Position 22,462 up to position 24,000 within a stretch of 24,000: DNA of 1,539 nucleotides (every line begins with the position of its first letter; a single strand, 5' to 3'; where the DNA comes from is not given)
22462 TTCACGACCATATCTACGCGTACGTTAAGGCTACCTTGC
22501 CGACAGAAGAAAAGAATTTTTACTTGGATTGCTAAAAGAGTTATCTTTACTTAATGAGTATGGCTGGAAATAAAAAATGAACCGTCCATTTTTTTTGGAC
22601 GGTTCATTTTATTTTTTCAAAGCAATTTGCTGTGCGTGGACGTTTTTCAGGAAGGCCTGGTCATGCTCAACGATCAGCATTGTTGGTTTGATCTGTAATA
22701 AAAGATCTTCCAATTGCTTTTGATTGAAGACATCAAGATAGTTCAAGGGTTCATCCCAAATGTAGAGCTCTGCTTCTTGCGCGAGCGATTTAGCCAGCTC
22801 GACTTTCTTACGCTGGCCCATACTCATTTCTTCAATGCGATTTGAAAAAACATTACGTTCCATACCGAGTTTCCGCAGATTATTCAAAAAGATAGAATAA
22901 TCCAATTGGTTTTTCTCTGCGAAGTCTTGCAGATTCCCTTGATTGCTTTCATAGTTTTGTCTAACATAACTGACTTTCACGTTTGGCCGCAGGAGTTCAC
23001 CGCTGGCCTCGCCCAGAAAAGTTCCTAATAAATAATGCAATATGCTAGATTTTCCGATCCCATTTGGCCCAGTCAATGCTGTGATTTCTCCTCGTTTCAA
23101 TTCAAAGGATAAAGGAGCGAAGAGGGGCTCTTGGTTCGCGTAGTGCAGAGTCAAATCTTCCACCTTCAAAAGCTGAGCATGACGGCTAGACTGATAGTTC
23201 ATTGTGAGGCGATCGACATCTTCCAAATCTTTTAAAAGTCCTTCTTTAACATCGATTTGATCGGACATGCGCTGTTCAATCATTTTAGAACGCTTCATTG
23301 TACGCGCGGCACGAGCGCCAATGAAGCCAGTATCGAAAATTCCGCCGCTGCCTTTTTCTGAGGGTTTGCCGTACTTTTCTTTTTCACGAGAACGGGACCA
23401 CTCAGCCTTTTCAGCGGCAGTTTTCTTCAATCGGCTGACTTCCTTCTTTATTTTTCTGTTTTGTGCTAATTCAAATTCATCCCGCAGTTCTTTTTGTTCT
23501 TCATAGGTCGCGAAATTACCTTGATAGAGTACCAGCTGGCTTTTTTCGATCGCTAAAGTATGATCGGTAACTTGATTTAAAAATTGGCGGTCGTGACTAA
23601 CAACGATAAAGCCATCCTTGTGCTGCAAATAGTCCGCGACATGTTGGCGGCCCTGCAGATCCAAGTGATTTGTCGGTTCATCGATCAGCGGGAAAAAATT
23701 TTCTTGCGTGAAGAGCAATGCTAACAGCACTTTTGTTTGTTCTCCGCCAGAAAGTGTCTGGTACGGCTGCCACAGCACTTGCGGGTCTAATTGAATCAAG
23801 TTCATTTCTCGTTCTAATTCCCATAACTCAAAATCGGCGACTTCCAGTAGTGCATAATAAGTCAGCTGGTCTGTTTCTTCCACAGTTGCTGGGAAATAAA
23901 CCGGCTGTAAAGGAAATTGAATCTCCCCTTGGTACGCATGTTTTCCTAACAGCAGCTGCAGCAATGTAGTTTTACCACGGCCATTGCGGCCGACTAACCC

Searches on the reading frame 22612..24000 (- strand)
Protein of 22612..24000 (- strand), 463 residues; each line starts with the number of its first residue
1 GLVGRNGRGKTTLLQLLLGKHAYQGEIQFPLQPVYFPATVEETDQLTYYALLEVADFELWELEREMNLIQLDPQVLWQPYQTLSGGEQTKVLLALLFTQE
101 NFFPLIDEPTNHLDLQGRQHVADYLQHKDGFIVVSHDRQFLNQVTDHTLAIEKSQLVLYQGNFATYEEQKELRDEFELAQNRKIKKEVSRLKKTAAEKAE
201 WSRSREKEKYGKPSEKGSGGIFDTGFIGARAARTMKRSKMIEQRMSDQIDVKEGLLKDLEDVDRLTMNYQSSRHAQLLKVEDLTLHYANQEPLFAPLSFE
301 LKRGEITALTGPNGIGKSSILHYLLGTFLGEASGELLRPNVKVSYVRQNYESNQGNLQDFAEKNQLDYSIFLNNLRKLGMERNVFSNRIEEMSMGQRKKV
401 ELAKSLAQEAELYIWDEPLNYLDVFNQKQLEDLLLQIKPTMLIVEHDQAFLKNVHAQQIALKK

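Call 10: search_protein_families(library=ncbifam, proteins=[window:22612-24000:-], max_evalue=0.00001)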
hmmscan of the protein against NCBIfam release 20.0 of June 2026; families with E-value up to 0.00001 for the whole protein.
window:22612-24000:- (463 aa): 176 families (the best 25 are shown)
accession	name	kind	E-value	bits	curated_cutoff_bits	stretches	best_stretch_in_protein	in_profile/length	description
NF000167.2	ABCF_Lsa_all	exception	1.1e-199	664.4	750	1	1-461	35-492/492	Lsa family ABC-F type ribosomal protection protein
NF000355.4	ribo_prot_ABC_F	equivalog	3.2e-133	445.2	380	1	1-460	32-498/499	ribosomal protection-like ABC-F family protein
NF000168.2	ABCF_Msr_all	exception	1e-59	202.4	680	1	1-458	35-475/487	Msr family ABC-F type ribosomal protection protein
NF000170.2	ABCF_Vga_all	exception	1.7e-57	195.1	725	1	1-461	33-453/521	Vga family ABC-F type ribosomal protection protein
NF000169.2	ABCF_Sal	exception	3.5e-55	187.7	725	1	42-460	91-500/542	Sal family ABC-F type ribosomal protection protein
NF043038.1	ABCF_CplR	exception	7.8e-50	170.1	780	1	1-458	31-466/544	ABC-F type ribosomal protection protein CplR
TIGR03719.1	ABC_ABC_ChvD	subfamily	3.1e-46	158.1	806.75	2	57-211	134-284/552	energy-dependent translational throttle protein EttA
NF008775.0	PRK11819.1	equivalog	8.9e-46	156.6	599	2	62-211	145-286/556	energy-dependent translational throttle protein EttA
NF050005.1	ABC_ATPase_Uup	equivalog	1.1e-42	146.1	900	3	58-189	131-264/636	ATP-binding cassette ATPase Uup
NF011646.0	PRK15064.1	equivalog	1.3e-41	142.7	762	3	79-196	152-270/530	ABC-F family ATPase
NF045691.1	ABCF_VgaF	exception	1.6e-41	142.4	975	1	78-460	73-451/459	ABC-F type ribosomal protection protein Vga(F)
NF000171.1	ABCF_producer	exception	2.4e-38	131.9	800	1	82-461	163-534/541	TlrC/CarA/OleB/SrmB family ABC-F type ribosomal protection protein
NF009945.0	PRK13409.1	equivalog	7.7e-38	130.5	469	2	272-454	336-521/592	ribosome biogenesis/translation initiation ATPase RLI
NF008358.0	PRK11147.1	equivalog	1.9e-37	128.9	936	2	2-200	350-563/635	ABC transporter ATP-binding protein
NF000514.1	ABCF_OptrA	exception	8.8e-37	126.7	1450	1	78-454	178-525/655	ABC-F type ribosomal protection protein OptrA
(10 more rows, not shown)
